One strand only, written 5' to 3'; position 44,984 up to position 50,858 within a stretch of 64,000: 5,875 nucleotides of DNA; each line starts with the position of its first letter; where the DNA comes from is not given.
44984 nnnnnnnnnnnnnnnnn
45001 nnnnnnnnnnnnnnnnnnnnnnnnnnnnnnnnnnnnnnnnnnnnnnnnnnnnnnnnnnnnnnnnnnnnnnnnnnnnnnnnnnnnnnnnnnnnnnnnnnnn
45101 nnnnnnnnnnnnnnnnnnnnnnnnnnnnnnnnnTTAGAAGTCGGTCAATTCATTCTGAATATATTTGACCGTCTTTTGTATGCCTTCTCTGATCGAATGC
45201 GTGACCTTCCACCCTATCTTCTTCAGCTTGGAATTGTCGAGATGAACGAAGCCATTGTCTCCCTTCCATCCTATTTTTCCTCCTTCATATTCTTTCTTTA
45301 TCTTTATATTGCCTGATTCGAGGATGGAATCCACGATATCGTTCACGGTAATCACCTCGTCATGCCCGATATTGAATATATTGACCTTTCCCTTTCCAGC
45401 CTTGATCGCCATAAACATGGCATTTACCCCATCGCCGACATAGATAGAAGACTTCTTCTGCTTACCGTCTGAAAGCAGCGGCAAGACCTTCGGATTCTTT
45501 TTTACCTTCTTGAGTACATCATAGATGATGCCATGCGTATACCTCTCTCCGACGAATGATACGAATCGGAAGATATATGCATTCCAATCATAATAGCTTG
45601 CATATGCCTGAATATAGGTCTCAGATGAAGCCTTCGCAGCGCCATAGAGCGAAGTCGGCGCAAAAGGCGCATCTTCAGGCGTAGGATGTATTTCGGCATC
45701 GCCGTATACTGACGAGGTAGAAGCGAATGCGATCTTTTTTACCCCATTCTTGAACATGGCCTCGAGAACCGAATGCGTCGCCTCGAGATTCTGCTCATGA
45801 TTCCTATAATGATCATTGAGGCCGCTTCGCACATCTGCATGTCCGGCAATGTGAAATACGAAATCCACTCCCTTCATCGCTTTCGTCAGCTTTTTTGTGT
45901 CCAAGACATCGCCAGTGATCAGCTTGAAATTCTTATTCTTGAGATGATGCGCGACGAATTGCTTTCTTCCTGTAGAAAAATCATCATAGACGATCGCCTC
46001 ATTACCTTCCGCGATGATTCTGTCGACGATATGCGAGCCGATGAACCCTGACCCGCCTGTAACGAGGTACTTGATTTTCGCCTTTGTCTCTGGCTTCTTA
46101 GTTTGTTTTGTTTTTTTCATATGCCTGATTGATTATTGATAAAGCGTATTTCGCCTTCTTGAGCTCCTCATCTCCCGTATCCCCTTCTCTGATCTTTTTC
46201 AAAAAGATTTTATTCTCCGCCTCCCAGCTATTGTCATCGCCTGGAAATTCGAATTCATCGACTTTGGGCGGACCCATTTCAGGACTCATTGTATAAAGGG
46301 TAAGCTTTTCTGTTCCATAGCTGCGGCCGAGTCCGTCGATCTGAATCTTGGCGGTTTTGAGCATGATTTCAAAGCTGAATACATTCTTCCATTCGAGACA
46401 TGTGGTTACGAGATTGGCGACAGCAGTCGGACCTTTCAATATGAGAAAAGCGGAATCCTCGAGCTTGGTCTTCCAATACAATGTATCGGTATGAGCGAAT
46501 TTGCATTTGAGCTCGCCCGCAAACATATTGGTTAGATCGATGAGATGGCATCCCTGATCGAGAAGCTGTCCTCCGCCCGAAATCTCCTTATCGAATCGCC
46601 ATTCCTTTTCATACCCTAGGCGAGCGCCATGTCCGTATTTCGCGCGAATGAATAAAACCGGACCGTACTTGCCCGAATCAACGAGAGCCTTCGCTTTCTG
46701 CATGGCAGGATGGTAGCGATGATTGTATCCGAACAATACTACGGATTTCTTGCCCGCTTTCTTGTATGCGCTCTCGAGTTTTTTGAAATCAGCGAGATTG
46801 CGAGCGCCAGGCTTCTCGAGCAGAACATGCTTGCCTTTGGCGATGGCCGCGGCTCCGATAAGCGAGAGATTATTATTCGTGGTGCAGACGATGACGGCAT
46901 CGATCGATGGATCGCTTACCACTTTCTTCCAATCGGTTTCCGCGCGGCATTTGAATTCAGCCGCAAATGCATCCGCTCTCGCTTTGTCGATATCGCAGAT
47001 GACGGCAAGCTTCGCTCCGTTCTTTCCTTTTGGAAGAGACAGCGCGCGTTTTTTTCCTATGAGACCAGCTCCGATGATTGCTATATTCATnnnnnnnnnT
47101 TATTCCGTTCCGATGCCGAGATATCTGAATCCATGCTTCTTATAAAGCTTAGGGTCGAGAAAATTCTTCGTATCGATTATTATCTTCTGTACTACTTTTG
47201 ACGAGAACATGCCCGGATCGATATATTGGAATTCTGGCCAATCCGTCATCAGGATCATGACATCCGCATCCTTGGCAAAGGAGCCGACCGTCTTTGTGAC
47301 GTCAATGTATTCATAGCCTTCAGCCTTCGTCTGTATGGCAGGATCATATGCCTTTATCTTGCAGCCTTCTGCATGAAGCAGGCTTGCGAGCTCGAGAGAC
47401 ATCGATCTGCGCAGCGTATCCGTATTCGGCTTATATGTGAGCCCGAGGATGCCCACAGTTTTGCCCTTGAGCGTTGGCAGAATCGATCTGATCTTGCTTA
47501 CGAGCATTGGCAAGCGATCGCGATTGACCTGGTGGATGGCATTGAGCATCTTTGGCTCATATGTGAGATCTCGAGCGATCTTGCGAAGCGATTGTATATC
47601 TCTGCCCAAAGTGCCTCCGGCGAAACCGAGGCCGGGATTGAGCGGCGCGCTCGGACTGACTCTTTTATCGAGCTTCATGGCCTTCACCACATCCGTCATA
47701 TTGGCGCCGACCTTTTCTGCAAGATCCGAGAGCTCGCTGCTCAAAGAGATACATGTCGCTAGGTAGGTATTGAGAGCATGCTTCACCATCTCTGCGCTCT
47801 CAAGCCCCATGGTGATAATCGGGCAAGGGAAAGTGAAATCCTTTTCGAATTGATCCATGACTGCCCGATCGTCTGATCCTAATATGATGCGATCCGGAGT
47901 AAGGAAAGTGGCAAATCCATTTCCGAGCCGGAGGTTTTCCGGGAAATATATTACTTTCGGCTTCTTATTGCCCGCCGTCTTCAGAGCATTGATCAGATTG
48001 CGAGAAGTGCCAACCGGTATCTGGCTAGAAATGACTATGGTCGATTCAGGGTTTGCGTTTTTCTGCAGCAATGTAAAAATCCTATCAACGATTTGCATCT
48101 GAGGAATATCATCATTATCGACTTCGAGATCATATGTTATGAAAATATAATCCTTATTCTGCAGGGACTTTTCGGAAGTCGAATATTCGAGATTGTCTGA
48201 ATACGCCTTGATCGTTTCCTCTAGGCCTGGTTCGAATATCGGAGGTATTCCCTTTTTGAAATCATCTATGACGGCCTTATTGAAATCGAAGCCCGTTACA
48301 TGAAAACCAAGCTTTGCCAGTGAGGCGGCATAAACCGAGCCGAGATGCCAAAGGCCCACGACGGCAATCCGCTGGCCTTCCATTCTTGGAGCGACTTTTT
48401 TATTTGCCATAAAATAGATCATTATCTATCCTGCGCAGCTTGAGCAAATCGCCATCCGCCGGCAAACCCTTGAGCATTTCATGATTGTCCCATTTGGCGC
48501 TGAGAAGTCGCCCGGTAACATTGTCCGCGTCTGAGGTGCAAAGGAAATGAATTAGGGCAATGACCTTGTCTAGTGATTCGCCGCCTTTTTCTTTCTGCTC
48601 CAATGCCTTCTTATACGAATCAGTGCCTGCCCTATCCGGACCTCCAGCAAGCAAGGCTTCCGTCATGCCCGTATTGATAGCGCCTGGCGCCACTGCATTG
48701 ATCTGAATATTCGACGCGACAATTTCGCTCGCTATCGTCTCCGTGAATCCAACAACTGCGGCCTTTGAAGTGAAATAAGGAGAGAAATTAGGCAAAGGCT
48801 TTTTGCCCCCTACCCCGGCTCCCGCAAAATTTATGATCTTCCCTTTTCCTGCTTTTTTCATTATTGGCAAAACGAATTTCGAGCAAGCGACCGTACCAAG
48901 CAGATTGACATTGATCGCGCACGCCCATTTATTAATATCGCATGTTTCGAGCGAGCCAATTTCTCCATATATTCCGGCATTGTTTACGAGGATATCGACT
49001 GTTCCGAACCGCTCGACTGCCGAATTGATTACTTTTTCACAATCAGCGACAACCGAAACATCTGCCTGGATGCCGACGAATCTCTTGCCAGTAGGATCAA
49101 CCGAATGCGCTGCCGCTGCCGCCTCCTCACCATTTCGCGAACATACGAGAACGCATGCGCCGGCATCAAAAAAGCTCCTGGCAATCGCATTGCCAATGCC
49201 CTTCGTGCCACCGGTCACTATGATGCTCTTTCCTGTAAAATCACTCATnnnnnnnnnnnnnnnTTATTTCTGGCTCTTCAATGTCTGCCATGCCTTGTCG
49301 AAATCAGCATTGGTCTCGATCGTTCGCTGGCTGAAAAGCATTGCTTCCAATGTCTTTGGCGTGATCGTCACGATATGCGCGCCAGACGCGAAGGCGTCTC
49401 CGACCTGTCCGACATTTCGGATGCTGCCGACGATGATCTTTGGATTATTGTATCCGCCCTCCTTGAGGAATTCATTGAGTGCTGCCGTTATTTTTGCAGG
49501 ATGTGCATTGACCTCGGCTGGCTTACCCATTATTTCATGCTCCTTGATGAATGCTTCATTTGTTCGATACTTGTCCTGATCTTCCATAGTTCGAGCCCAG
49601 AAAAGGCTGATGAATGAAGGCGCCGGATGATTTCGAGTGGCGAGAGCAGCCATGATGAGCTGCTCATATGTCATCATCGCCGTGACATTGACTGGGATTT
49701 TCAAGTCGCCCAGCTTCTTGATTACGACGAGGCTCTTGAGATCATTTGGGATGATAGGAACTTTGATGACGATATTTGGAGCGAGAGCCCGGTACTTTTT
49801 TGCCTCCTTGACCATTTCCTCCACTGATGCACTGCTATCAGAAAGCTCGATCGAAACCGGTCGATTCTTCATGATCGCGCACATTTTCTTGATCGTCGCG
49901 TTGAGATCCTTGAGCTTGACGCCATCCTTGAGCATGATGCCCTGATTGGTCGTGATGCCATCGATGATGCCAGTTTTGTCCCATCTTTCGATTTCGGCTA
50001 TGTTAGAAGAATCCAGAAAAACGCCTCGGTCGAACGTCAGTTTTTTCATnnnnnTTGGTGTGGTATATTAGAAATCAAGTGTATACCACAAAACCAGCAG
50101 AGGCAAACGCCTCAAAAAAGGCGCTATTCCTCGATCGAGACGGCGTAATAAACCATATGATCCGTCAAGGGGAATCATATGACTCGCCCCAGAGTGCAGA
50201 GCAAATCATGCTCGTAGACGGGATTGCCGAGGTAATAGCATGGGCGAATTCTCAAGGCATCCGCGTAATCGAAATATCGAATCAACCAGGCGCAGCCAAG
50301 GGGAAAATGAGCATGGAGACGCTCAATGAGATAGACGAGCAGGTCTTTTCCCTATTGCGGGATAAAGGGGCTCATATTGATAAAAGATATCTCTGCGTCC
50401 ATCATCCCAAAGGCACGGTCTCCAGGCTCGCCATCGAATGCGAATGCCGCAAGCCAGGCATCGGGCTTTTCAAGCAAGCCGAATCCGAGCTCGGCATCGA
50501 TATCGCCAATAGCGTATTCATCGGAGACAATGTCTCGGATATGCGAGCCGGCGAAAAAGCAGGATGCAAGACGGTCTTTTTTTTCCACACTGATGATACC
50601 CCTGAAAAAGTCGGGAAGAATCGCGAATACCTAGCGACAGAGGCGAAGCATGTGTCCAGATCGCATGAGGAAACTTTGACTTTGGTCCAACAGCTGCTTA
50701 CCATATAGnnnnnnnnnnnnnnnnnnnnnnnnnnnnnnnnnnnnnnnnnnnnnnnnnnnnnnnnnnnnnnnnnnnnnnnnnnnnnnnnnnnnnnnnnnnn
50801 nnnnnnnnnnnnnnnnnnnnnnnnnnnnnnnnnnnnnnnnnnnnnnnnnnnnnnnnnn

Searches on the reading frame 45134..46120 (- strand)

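Call 39: search_protein_families(library=pfam, proteins=[window:45134-46120:-], max_evalue=0.0001)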
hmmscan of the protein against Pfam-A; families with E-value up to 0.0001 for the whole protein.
window:45134-46120:- (328 aa): 9 families
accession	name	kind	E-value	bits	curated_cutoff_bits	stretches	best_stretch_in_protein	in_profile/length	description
PF01370.27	Epimerase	-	2.1e-48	165.3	20.9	1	19-252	2-240/240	NAD dependent epimerase/dehydratase family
PF16363.11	GDP_Man_Dehyd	-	2.3e-41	142.8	27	1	19-317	1-332/332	GDP-mannose 4,6 dehydratase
PF01073.25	3Beta_HSD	-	1.7e-25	90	22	1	19-241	1-231/280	3-beta hydroxysteroid dehydrogenase/isomerase family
PF02719.21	Polysacc_synt_2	-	1.2e-17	64.5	20.2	1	19-276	2-253/293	Polysaccharide biosynthesis protein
PF13460.12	NAD_binding_10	-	1.5e-14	54.7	27.2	1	22-179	1-138/184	NAD(P)H-binding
PF04321.23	RmlD_sub_bind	-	7.4e-12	45.4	27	1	18-212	3-173/287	RmlD substrate binding domain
PF05368.20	NmrA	-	8.1e-09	35.9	27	1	18-136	5-108/298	NmrA-like family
PF07993.18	NAD_binding_4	-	1.7e-07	31.1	20.1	1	20-195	1-213/258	Male sterility protein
PF00106.31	adh_short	-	1.9e-05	24.7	26.6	0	19-86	4-79/195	short chain dehydrogenase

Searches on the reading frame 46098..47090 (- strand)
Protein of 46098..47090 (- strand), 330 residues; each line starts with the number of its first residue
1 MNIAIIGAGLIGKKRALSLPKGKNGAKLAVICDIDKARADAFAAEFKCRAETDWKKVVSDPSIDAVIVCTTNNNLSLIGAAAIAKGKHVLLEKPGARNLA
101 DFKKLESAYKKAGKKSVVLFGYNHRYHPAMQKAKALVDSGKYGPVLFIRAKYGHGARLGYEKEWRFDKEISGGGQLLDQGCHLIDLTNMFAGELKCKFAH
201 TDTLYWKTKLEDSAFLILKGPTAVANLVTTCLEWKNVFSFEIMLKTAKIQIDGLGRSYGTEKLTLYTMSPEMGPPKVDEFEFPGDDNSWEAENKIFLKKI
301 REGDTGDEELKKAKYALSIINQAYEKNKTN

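Call 39: search_protein_families(library=pfam, proteins=[window:46098-47090:-], max_evalue=0.0001)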
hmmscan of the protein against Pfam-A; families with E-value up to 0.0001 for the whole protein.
window:46098-47090:- (330 aa): 5 families
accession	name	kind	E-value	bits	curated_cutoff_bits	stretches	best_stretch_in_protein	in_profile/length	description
PF01408.29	GFO_IDH_MocA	-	5.6e-24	85.6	24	1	1-118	1-118/120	Oxidoreductase family, NAD-binding Rossmann fold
PF22725.1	GFO_IDH_MocA_C3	-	2.3e-20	73.3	27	1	130-247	1-121/124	GFO/IDH/MocA C-terminal domain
PF02894.22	GFO_IDH_MocA_C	-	4.5e-08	33.6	22.9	1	134-219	1-90/218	Oxidoreductase family, C-terminal alpha/beta domain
PF03447.22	NAD_binding_3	-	6.1e-07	30.6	24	1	7-116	1-113/116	Homoserine dehydrogenase, NAD binding domain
PF08635.15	ox_reductase_C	-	4.4e-05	23.6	22.5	1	125-209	1-82/142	Putative oxidoreductase C terminal domain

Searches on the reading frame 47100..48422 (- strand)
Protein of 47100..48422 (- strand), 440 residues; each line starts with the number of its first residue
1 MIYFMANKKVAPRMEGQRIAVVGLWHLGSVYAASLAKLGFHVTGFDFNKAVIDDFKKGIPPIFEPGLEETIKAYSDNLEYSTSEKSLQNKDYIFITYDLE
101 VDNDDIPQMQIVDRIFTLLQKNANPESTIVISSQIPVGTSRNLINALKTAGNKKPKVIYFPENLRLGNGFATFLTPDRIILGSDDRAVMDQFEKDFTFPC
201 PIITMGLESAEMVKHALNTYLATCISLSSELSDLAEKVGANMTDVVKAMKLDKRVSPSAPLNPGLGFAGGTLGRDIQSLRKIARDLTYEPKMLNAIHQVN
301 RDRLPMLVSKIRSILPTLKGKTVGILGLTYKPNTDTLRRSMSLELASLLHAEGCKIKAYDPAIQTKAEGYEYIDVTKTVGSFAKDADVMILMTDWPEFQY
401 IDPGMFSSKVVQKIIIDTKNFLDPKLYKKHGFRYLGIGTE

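Call 39: search_protein_families(library=pfam, proteins=[window:47100-48422:-], max_evalue=0.0001)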
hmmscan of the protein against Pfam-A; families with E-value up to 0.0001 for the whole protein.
window:47100-48422:- (440 aa): 5 families
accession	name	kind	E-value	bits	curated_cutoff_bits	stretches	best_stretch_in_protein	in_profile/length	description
PF03721.20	UDPG_MGDP_dh_N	-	1.6e-28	100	27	1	17-187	1-179/187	UDP-glucose/GDP-mannose dehydrogenase family, NAD binding domain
PF03720.21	UDPG_MGDP_dh_C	-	6.4e-26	91.2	30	1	324-424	1-103/103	UDP-glucose/GDP-mannose dehydrogenase family, UDP binding domain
PF00984.24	UDPG_MGDP_dh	-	1.1e-23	83.5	25.4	1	208-301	1-93/94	UDP-glucose/GDP-mannose dehydrogenase family, central domain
PF02826.25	2-Hacid_dh_C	-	2.1e-05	24.5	25.1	0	9-52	29-72/178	D-isomer specific 2-hydroxyacid dehydrogenase, NAD binding domain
PF03446.21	NAD_binding_2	-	5.3e-05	23.7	21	0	18-71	1-43/161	NAD binding domain of 6-phosphogluconate dehydrogenase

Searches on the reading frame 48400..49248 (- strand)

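Call 39: search_protein_families(library=pfam, proteins=[window:48400-49248:-], max_evalue=0.0001)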
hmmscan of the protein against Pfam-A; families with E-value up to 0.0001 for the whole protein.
window:48400-49248:- (282 aa): 3 families
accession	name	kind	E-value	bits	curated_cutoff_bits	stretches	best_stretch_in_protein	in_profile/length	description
PF00106.31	adh_short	-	8.8e-53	179.1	26.6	1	7-199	1-190/195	short chain dehydrogenase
PF13561.12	adh_short_C2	-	1.9e-43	149.1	27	1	16-248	6-228/236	Enoyl-(Acyl carrier protein) reductase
PF08659.16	KR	-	2.2e-09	37.9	22.6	1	9-121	3-118/180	KR domain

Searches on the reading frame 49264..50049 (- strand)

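Call 39: search_protein_families(library=pfam, proteins=[window:49264-50049:-], max_evalue=0.0001)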
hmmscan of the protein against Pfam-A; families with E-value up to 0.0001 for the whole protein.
window:49264-50049:- (261 aa): 1 family
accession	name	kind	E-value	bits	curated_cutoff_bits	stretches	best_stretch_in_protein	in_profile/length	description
PF00923.25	TAL_FSA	-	2.4e-31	109.6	27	1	10-252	1-247/285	Transaldolase/Fructose-6-phosphate aldolase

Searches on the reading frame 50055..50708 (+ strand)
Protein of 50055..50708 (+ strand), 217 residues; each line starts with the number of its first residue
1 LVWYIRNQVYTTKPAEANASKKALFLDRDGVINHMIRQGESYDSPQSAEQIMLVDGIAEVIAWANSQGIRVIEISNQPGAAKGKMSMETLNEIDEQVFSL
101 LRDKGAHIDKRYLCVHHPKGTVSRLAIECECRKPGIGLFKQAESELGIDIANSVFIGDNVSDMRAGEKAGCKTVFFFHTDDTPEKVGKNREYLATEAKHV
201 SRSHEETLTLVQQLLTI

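Call 40: search_protein_families(library=pfam, proteins=[window:50055-50708:+], max_evalue=0.0001)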
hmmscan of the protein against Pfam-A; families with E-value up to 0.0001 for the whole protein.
window:50055-50708:+ (217 aa): 4 families
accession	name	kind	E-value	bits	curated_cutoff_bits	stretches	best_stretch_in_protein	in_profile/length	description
PF13242.12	Hydrolase_like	-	1.3e-09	38.2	22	1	131-175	2-47/75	HAD-hyrolase-like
PF00702.32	Hydrolase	-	9.1e-07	29.9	26.4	1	48-170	94-191/191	haloacid dehalogenase-like hydrolase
PF13419.12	HAD_2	-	2e-06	28.5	23.8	1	129-175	131-177/178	Haloacid dehalogenase-like hydrolase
PF08645.17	PNK3P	-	2.2e-05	24.7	22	1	46-162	22-129/161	Polynucleotide kinase 3 phosphatase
